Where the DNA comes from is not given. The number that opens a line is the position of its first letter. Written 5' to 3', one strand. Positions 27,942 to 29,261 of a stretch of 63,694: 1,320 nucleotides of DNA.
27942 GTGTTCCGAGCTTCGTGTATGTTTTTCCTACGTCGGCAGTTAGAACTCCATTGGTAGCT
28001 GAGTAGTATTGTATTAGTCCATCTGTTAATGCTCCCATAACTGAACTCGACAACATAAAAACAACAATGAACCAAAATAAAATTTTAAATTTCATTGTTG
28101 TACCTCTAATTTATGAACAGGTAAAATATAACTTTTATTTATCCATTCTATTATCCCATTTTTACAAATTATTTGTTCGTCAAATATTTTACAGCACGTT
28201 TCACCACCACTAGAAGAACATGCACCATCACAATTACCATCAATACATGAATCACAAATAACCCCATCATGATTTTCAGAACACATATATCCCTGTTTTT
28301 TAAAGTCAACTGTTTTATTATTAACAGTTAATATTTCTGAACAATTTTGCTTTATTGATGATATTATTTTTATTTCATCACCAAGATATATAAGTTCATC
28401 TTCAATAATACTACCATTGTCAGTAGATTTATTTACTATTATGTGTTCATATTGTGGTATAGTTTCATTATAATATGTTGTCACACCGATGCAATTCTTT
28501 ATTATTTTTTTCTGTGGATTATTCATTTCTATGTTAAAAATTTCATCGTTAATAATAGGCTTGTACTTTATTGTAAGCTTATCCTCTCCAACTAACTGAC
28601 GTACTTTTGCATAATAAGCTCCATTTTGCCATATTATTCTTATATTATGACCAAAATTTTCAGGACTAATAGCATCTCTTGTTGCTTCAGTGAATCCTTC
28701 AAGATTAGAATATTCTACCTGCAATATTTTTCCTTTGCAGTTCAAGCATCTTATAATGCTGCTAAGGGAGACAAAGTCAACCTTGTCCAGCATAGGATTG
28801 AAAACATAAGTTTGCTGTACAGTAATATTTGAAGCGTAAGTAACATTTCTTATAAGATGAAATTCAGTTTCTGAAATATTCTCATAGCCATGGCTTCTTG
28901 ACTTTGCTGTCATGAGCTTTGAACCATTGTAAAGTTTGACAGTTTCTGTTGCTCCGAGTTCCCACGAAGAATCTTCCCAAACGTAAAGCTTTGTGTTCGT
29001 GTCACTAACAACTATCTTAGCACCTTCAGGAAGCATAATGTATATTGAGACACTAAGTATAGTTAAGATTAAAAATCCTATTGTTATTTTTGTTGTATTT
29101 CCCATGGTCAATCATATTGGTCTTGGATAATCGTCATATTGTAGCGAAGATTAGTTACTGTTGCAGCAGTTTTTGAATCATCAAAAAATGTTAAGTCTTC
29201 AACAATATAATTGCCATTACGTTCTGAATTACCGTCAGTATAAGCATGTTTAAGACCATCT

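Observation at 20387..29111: Low-GC island in the tail module encoding a 2060-aa secreted, sequon-saturated LamG giant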

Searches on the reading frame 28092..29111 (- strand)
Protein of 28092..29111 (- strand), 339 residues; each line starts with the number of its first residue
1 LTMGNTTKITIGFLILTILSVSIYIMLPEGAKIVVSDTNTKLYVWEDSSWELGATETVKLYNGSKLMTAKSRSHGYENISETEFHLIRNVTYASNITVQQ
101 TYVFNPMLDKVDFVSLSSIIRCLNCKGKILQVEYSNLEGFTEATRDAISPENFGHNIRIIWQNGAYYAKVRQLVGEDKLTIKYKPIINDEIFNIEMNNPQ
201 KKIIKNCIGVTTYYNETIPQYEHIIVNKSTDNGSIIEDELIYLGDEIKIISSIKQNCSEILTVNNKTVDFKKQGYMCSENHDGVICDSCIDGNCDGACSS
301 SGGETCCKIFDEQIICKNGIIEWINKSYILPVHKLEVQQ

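Call 4: search_protein_families(library=pfam, proteins=[window:28092-29111:-], max_evalue=0.1)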
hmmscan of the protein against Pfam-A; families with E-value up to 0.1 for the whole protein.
window:28092-29111:- (339 aa): 0 families

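Call 5: search_protein_families(library=phrogs, proteins=[window:28092-29111:-], max_evalue=0.01)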
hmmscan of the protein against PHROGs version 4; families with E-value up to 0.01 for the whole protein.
window:28092-29111:- (339 aa): 0 families

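Call 78: predict_structure(alignment_id=A4)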
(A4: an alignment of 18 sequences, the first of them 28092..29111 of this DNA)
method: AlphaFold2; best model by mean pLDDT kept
length: 339 residues; sequences in the alignment: 18
mean_pLDDT: 63.4   pTM: 0.56
mean pLDDT of the five models: 63.4, 62.0, 61.8, 61.6, 60.5
residues with pLDDT >= 90: 111; 70-90: 52; 50-70: 14; < 50: 162
segments of 3 or more residues with pLDDT < 50: 1-19, 110-113, 201-339
pLDDT, mean of each block of 10 residues (from residue 1): 38 45 75 89 90 95 97 91 89 96 73 68 98 92 89 90 96 86 98 80 37 33 39 40 37 34 30 29 32 33 33 35 34 33
secondary structure, 60 per line:
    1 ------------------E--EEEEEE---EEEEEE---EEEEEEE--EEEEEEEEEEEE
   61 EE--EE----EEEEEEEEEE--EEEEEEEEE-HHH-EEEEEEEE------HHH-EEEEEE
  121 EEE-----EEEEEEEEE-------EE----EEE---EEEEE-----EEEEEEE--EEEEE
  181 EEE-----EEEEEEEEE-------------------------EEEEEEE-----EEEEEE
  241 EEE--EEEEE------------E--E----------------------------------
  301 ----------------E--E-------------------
elements in order: E22-27 E31-36 E40-46 E49-62 E71-80 E83-91 E97-104 E115-123 E129-137 E151-153 E157-161 E167-173 E176-183 E189-197 E223-229 E235-243 E246-250

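Call 80: fold_search(model_id=the predicted structure, library=pdb)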
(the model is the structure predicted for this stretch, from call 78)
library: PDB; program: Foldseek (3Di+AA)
matches with E <= 10: 533; with E <= 0.001: 2
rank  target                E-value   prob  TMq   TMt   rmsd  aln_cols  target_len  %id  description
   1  6al2_B                4.7e-04  1.00  0.32  0.24   7.2       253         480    9  Crystal structure of E. coli YidC at 2.8 A resolution (released 2018-11-07)
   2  3wvf_B                9.8e-04  1.00  0.33  0.26   6.7       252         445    8  Crystal structure of YidC from Escherichia coli (released 2014-12-17)
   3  5jm0                  1.0e-03  1.00  0.38  0.16  11.4       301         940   11  Structure of the S. cerevisiae alpha-mannosidase 1 (released 2016-06-15)
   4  3bs6_A                1.2e-03  1.00  0.34  0.43   6.5       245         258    8  1.8 Angstrom crystal structure of the periplasmic domain of the membrane insertase YidC (released 2008-02-12)
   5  3wvf_A                1.3e-03  1.00  0.34  0.27   6.4       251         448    8  Crystal structure of YidC from Escherichia coli (released 2014-12-17)
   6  6al2_A                1.3e-03  1.00  0.33  0.25   6.8       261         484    9  Crystal structure of E. coli YidC at 2.8 A resolution (released 2018-11-07)
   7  3blc_A                1.6e-03  1.00  0.34  0.40   6.6       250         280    8  Crystal structure of the periplasmic domain of the Escherichia Coli YIDC (released 2007-12-25)
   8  3bs6_B                2.1e-03  1.00  0.32  0.40   6.7       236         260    9  1.8 Angstrom crystal structure of the periplasmic domain of the membrane insertase YidC (released 2008-02-12)
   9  6lz1_A                2.3e-03  1.00  0.32  0.12  12.8       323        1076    6  Structure of S.pombe alpha-mannosidase Ams1 (released 2020-09-09)
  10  8r71_B                2.4e-03  1.00  0.33  0.20   6.6       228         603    9  Polysaccharide lyase BtPL33HA (BT4410) Y291A with HAdp4 collected at 1.22 A (released 2024-12-04)
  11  9lb6                  2.5e-03  1.00  0.30  0.15   9.2       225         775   10  Crystal structure of trehalose 6-phosphate phosphatase Weissella ceti (released 2025-07-30)
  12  6sd0_A                2.9e-03  1.00  0.28  0.10  17.1       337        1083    6  Structure of beta-galactosidase from Thermotoga maritima. (released 2020-01-15)
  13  8r72_B                3.0e-03  1.00  0.34  0.20   6.6       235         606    8  Polysaccharide lyase BtPL33HA (BT4410) Y291A with HA dp4 collected at 1.33 A (released 2024-12-04)
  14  3blc_B                3.2e-03  1.00  0.32  0.38   6.6       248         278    8  Crystal structure of the periplasmic domain of the Escherichia Coli YIDC (released 2007-12-25)
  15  7vqo_A                3.5e-03  1.00  0.37  0.12   5.1       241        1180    6  Cryo-EM structure of Ams1 bound to the FW domain of Nbr1 (released 2022-07-06)
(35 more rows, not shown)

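Call 92: search_protein_families(library=pfam, alignment_id=A4, max_evalue=0.001)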
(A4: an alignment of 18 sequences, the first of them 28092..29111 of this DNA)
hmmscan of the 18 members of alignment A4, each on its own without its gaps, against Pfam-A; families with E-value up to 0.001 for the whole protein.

A. member 1, window:28092-29111:- (339 aa): 0 families

B. families by the number of members that match (of 18 scanned): 9 families
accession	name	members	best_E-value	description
PF13385.13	Laminin_G_3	4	1.8e-45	Concanavalin A-like lectin/glucanases superfamily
PF24681.1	Kelch_KLHDC2_KLHL20_DRC7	1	5.9e-14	KLHDC2/KLHL20/DRC7 Kelch-repeats domain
PF25210.1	Kelch_FKB95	1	2e-08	FKB95, Kelch-repeats domain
PF07646.21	Kelch_2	1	3.4e-07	Kelch motif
PF13418.12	Kelch_4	1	8e-07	Galactose oxidase, central domain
PF02973.23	Sialidase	1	5.7e-06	Sialidase, N-terminal domain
PF01344.31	Kelch_1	1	2.6e-05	Kelch motif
PF13964.12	Kelch_6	1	3.8e-05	Kelch motif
PF09070.16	PFU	1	0.00016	PFU (PLAA family ubiquitin binding)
